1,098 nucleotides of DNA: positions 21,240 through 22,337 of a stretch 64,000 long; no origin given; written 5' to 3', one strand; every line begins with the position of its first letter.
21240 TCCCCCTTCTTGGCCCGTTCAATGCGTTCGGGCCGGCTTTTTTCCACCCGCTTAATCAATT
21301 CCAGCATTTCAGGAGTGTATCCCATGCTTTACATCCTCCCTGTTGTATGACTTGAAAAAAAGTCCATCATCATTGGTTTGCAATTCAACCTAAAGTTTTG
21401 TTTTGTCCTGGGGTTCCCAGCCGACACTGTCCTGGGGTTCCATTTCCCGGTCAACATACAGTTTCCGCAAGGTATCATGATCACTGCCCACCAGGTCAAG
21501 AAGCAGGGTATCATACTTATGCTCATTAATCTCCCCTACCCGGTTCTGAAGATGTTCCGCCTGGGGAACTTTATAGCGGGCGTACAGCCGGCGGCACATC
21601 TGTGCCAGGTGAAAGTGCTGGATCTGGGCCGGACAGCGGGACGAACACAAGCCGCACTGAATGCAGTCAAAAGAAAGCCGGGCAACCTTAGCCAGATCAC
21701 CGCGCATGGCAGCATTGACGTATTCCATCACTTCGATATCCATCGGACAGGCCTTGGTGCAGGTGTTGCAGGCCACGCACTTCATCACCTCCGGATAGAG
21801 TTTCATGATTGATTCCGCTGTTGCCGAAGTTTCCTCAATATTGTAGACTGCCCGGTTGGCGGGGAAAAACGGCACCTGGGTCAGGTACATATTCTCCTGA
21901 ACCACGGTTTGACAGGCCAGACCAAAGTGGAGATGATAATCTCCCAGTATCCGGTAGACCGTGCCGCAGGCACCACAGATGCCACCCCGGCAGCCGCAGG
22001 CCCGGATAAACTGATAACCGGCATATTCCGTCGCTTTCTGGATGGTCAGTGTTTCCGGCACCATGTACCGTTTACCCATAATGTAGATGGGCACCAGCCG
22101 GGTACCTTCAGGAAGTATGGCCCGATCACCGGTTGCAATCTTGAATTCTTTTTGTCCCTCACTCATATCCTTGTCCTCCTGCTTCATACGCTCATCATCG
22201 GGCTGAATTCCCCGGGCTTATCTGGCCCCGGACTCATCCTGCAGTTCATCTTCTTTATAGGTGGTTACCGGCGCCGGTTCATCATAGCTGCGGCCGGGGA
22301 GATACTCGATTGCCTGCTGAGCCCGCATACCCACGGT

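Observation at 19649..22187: SdhA/SdhB-like pair with atypical features: about 95-aa N-terminal extension on the flavoprotein and a CX2CX2CX3CP third cluster motif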

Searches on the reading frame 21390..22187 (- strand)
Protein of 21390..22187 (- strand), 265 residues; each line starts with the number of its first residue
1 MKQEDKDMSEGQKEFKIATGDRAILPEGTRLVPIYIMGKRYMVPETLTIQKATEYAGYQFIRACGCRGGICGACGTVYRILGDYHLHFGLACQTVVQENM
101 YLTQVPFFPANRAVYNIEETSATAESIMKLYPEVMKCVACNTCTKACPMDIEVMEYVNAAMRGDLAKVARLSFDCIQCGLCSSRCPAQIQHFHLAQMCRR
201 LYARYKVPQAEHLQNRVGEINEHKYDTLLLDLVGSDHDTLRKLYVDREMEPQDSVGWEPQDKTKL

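Call 7: search_protein_families(library=pfam, proteins=[window:21390-22187:-], max_evalue=0.01)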
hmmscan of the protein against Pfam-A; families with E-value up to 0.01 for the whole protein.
window:21390-22187:- (265 aa): 12 families
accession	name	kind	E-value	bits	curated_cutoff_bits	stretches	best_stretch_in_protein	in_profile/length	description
PF13187.11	Fer4_9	-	1.4e-09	38.3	27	1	136-188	1-50/52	4Fe-4S dicluster domain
PF13237.11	Fer4_10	-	1.1e-08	35.3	25.5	1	135-186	7-53/53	4Fe-4S dicluster domain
PF12838.12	Fer4_7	-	1.3e-07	32.4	27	1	136-189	1-52/52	4Fe-4S dicluster domain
PF13534.11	Fer4_17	-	1.1e-06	29.5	22.2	1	157-189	29-60/61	4Fe-4S dicluster domain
PF13183.11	Fer4_8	-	6.9e-06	27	27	1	134-189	2-68/68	4Fe-4S dicluster domain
PF00037.32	Fer4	-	0.00013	22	21.1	2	136-150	7-21/24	4Fe-4S binding domain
PF14697.11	Fer4_21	-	0.00024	21.6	35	1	136-187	7-53/59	4Fe-4S dicluster domain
PF12797.12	Fer4_2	-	0.00057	20.1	24.5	1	134-148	7-21/22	4Fe-4S binding domain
PF13484.11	Fer4_16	-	0.0012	20.1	30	0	136-150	1-15/66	4Fe-4S double cluster binding domain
PF13746.11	Fer4_18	-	0.0013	19.3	27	0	128-154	52-78/114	4Fe-4S dicluster domain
PF14691.11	Fer4_20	-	0.0018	18.5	25.8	0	130-187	17-77/113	Dihydroprymidine dehydrogenase domain II, 4Fe-4S cluster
PF00111.32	Fer2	-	0.0047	17.3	21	1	43-96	12-76/77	2Fe-2S iron-sulfur cluster binding domain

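Call 8: search_protein_families(library=ncbifam, proteins=[window:21390-22187:-], max_evalue=0.001)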
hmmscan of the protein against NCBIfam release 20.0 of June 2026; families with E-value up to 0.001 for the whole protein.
window:21390-22187:- (265 aa): 30 families (the best 25 are shown)
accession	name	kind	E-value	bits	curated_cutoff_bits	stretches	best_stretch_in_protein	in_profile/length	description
TIGR00314.1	cdhA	equivalog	7.8e-11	40.5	781.3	1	121-196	385-460/784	CO dehydrogenase/acetyl-CoA synthase complex subunit alpha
TIGR01945.1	rnfC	subfamily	1.6e-10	40.2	245.95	1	132-196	360-425/435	RnfABCDGE type electron transport complex subunit C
NF004536.0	PRK05888.1-1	equivalog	9.2e-09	34.9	212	1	136-197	59-122/180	NADH-quinone oxidoreductase subunit NuoI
NF003454.1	PRK05035.1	equivalog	1.4e-08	33.7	345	1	125-190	357-423/556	electron transport complex subunit RsxC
TIGR01971.1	NuoI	subfamily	3.7e-08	33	113.05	1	127-188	34-96/121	NADH-quinone oxidoreductase, chain I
NF042909.1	FMH_DH_FwdF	exception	6.6e-08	32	375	1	131-196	11-78/336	tungsten-dependent formylmethanofuran dehydrogenase subunit FwdF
NF041837.1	rnfC_Methano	equivalog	9e-08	31.4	650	1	132-199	355-423/438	Rnf electron transport complex subunit RnfC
TIGR00384.1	dhsB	subfamily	3e-07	30.1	88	0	111-161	117-166/222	succinate dehydrogenase and fumarate reductase iron-sulfur protein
NF004540.0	PRK05888.2-1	equivalog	3.6e-07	29.8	215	1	126-199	37-116/139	NADH-quinone oxidoreductase subunit NuoI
NF007205.0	PRK09626.1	equivalog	5.8e-07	29.5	93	1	130-187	12-68/105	2-oxoglutarate-acceptor oxidoreductase subunit OorD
TIGR00403.1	ndhI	equivalog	1.9e-06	27.6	302.35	1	129-188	56-117/183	NAD(P)H-quinone oxidoreductase subunit I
NF004898.0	PRK06259.1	equivalog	5.2e-06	25.4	385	0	41-214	21-175/488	fumarate reductase (CoM/CoB) subunit TfrB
NF004537.0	PRK05888.1-3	equivalog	7.9e-06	25.5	163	1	135-188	68-128/204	NADH-quinone oxidoreductase subunit NuoI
NF006221.0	PRK08348.1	subfamily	8.1e-06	25.6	124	1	126-191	35-93/136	NADH-plastoquinone oxidoreductase subunit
TIGR03048.1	PS_I_psaC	equivalog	8.2e-06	26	130.65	1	136-189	9-61/80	photosystem I iron-sulfur center protein PsaC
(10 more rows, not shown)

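Call 11: search_solved_structures(query=window:21390-22187:-, max_evalue=1, show_alignments=3)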
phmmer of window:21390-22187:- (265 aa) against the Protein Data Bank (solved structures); distinct sequences matched with E-value up to 1: 169 (the best 60 are shown).
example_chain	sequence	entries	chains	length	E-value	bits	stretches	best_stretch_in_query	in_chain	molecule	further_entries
9sw6_H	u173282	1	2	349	2.3e-09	40.2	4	122-194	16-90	Tungsten formylmethanofuran dehydrogenase, subunit F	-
5t5i_F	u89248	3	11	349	1.2e-08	37.9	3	123-194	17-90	Tungsten formylmethanofuran dehydrogenase subunit fwdF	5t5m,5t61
9sfi_T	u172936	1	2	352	7.4e-08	35.3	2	134-188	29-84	4Fe-4S ferredoxin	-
9grx_I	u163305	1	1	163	1.1e-06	31.5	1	123-188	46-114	NAD(P)H-quinone oxidoreductase subunit I, chloroplastic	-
6fos_C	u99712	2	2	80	2.9e-06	30.1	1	136-189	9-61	Photosystem I iron-sulfur center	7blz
5zgb_C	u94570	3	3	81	3e-06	30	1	136-189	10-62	PsaC | Photosystem I iron-sulfur center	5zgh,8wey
7eu3_I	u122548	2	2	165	3.9e-06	29.6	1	119-189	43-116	NAD(P)H-quinone oxidoreductase subunit I, chloroplastic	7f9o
9e0j_K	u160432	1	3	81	4.3e-06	29.5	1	136-189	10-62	Photosystem I iron-sulfur center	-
8cmo_C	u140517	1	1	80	4.4e-06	29.5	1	128-189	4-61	Photosystem I subunit VII PsaC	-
9m4f_C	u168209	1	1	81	4.4e-06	29.5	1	136-189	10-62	PsaC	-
9l0a_C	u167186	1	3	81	4.6e-06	29.4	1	136-189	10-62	Photosystem I iron-sulfur center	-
7f4v_aC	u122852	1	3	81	5.6e-06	29.1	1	136-189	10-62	Photosystem I iron-sulfur center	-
6kmw_aC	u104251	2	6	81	5.7e-06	29.1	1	136-189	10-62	Photosystem I iron-sulfur center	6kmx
1k0t_A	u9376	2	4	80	5.9e-06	29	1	136-189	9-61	PSAC SUBUNIT OF PHOTOSYSTEM I | Photosystem I iron-sulfur center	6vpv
9c0q_A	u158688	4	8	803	6.8e-06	28.8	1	130-191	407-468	Acetyl-CoA decarbonylase/synthase complex subunit alpha 2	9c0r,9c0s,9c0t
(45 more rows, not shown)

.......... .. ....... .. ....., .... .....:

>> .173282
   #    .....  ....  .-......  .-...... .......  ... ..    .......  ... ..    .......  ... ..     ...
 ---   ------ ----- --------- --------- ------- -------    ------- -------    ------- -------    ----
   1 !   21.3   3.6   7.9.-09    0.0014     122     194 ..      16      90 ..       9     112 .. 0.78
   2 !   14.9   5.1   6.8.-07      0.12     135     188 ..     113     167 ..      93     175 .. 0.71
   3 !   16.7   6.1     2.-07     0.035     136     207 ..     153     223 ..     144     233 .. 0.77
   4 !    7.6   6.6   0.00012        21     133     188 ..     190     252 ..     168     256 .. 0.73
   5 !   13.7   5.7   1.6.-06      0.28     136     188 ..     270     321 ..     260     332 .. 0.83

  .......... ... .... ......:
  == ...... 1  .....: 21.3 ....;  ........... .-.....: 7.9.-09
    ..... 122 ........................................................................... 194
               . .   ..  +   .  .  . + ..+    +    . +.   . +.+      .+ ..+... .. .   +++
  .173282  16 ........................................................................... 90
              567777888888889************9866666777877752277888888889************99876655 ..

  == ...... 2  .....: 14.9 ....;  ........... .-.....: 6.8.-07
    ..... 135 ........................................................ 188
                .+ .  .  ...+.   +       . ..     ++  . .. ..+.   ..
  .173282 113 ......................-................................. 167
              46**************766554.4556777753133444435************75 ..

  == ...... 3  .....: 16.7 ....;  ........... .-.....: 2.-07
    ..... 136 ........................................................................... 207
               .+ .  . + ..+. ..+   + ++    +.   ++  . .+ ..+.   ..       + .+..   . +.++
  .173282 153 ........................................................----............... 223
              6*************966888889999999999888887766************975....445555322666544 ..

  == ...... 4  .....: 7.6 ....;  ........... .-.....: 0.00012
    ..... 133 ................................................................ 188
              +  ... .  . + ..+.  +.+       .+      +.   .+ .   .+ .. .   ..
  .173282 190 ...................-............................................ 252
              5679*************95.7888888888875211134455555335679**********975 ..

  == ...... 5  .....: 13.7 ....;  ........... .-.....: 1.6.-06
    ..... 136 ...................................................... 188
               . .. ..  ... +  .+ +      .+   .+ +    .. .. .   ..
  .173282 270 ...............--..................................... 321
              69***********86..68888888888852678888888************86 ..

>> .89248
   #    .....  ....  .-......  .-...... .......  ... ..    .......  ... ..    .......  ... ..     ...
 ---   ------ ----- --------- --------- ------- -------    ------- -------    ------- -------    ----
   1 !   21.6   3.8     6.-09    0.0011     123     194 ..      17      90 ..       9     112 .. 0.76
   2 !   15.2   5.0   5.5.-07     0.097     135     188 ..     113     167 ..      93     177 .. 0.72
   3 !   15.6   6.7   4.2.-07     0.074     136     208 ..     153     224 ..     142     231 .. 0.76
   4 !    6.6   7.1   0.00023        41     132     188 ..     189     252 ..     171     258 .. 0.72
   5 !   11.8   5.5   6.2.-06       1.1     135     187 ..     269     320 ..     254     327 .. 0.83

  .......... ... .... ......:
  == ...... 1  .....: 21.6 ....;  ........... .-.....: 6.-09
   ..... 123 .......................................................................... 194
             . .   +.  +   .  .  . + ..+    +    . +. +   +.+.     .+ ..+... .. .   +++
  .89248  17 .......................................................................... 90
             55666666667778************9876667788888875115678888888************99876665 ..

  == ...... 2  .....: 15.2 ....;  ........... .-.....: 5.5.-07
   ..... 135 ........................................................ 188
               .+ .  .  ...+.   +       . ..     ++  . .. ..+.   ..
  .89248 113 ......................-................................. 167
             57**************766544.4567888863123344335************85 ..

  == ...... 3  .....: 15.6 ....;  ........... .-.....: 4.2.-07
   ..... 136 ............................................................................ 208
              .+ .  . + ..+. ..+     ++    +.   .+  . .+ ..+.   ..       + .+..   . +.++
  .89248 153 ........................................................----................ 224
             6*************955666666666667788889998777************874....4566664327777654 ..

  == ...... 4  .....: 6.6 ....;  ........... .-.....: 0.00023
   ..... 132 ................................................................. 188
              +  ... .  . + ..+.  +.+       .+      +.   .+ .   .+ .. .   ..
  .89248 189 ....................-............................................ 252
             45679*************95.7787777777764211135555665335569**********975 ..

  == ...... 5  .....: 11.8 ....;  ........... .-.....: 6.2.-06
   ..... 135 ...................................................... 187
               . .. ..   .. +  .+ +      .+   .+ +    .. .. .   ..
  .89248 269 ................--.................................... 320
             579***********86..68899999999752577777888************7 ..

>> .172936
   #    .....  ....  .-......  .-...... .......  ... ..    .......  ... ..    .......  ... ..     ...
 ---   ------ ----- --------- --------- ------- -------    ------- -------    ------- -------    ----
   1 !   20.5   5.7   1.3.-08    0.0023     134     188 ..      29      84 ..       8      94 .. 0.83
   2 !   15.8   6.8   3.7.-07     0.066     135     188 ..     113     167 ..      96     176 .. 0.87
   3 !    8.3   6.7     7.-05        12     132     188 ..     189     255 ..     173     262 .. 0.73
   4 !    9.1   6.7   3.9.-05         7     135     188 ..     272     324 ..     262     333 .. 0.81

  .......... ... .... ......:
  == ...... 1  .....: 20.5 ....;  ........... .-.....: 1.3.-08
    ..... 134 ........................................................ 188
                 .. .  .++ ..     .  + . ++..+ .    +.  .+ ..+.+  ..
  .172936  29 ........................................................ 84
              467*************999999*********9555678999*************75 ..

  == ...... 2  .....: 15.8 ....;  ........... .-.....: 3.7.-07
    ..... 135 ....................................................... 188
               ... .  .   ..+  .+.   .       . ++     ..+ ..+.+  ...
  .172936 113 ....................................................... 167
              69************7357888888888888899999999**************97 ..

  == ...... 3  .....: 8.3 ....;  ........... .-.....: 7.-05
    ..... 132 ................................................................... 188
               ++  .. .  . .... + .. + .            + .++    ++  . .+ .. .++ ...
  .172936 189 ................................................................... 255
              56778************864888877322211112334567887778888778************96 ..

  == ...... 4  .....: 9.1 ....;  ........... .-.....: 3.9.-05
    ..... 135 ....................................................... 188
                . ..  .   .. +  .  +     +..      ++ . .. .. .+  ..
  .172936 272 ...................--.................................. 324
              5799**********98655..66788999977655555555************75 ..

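Call 26: find_homologous_proteins(query=window:21390-22187:-, max_evalue=0.001)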
Query window:21390-22187:- (265 aa): 5896 proteins with E <= 0.001 among 6049 candidates; the best 120 are listed.
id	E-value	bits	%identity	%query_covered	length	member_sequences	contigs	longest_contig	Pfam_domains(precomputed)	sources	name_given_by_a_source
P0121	3.4e-176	602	100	97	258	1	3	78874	PF12838.13,PF13534.12,PF13237.12,PF13183.12,PF13187.12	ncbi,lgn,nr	ncbi:MAG: 4Fe-4S dicluster domain-containing protein [Deltaproteobacteria bacterium]|nr:4Fe-4S diclu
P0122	6.9e-147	506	83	97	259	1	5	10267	PF12838.13,PF13534.12,PF13237.12,PF13183.12,PF13187.12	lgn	-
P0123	3.6e-146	503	83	97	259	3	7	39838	PF12838.13,PF13534.12,PF13237.12,PF13183.12,PF13187.12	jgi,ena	jgi:formate hydrogenlyase subunit 6/NADH:ubiquinone oxidoreductase subunit I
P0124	5.2e-146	503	83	97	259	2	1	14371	PF12838.13,PF13534.12,PF13237.12,PF13183.12,PF13187.12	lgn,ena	-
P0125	4.2e-145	500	82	97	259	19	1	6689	PF12838.13,PF13534.12,PF13237.12,PF13183.12,PF13187.12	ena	-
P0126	1.6e-144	498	82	97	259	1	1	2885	PF12838.13,PF13534.12,PF13237.12,PF13183.12,PF13187.12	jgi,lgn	-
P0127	1.8e-144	498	82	97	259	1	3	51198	PF12838.13,PF13534.12,PF13237.12,PF13183.12,PF13187.12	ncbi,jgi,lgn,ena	-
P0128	5.1e-144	496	82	97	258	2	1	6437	PF12838.13,PF13534.12,PF13237.12,PF13183.12,PF13187.12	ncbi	-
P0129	6.9e-144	496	82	97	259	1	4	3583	PF12838.13,PF13534.12,PF13237.12,PF13183.12,PF13187.12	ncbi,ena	-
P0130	7.1e-144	496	80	97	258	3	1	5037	PF12838.13,PF13534.12,PF13237.12,PF13183.12,PF13187.12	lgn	-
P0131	2.3e-142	491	80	97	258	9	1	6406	PF12838.13,PF13534.12,PF13237.12,PF13183.12,PF13187.12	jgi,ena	-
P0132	5.2e-142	490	80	97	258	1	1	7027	PF12838.13,PF13534.12,PF13237.12,PF13183.12,PF13187.12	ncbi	-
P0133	1.5e-141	488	80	97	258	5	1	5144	PF12838.13,PF13534.12,PF13237.12,PF13183.12,PF13187.12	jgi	jgi:formate hydrogenlyase subunit 6/NADH:ubiquinone oxidoreductase subunit I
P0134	2.1e-141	488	80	97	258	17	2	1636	PF12838.13,PF13534.12,PF13237.12,PF13183.12,PF13187.12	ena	-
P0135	5.2e-141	487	80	96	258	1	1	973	PF12838.13,PF13534.12,PF13237.12,PF13183.12,PF13187.12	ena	-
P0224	6.9e-110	385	61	98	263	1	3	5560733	PF14691.12,PF00111.33,PF12838.13,PF13534.12,PF13237.12,PF13183.12,PF13187.12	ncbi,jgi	jgi:formate hydrogenlyase subunit 6/NADH:ubiquinone oxidoreductase subunit I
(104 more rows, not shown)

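Call 27: find_encoding_contigs(protein=P0224, flank=10000, max_places=3)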
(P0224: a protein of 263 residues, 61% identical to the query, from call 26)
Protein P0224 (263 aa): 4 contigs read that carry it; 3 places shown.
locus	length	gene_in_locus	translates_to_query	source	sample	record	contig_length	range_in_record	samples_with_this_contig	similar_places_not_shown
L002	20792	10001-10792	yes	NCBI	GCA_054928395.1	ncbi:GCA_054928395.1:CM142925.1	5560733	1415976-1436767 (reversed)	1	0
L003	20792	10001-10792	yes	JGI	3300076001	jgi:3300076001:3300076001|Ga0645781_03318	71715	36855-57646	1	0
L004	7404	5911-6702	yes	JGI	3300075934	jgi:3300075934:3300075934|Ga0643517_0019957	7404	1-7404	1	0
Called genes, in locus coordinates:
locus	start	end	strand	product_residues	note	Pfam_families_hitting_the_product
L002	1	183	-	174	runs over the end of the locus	-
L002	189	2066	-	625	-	PF09250:Prim-Pol, PF13481:AAA_25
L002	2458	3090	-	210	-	-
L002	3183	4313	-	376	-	PF00589:Phage_integrase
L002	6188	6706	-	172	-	PF00583:Acetyltransf_1, PF13673:Acetyltransf_10, PF13508:Acetyltransf_7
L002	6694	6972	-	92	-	PF08681:TacA1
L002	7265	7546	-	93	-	-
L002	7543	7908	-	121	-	-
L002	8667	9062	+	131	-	PF13183:Fer4_8, PF13237:Fer4_10 (weak), PF12838:Fer4_7 (faint), PF13187:Fer4_9, PF13534:Fer4_17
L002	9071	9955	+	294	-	PF02754:CCG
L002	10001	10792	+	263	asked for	PF00111:Fer2 (faint), PF13183:Fer4_8 (faint), PF13534:Fer4_17 (faint), PF14691:Fer4_20 (weak), PF12838:Fer4_7 (weak), PF13187:Fer4_9, PF13237:Fer4_10 (weak)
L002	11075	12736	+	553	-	PF00890:FAD_binding_2, PF03486:HI0933_like (weak), PF07992:Pyr_redox_2 (faint)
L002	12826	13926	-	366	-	PF13776:DUF4172, PF02661:Fic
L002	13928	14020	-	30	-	-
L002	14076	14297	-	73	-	-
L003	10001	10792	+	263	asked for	PF00111:Fer2 (faint), PF13183:Fer4_8 (faint), PF13534:Fer4_17 (faint), PF14691:Fer4_20 (weak), PF12838:Fer4_7 (weak), PF13187:Fer4_9, PF13237:Fer4_10 (weak)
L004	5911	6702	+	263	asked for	PF00111:Fer2 (faint), PF13183:Fer4_8 (faint), PF13534:Fer4_17 (faint), PF14691:Fer4_20 (weak), PF12838:Fer4_7 (weak), PF13187:Fer4_9, PF13237:Fer4_10 (weak)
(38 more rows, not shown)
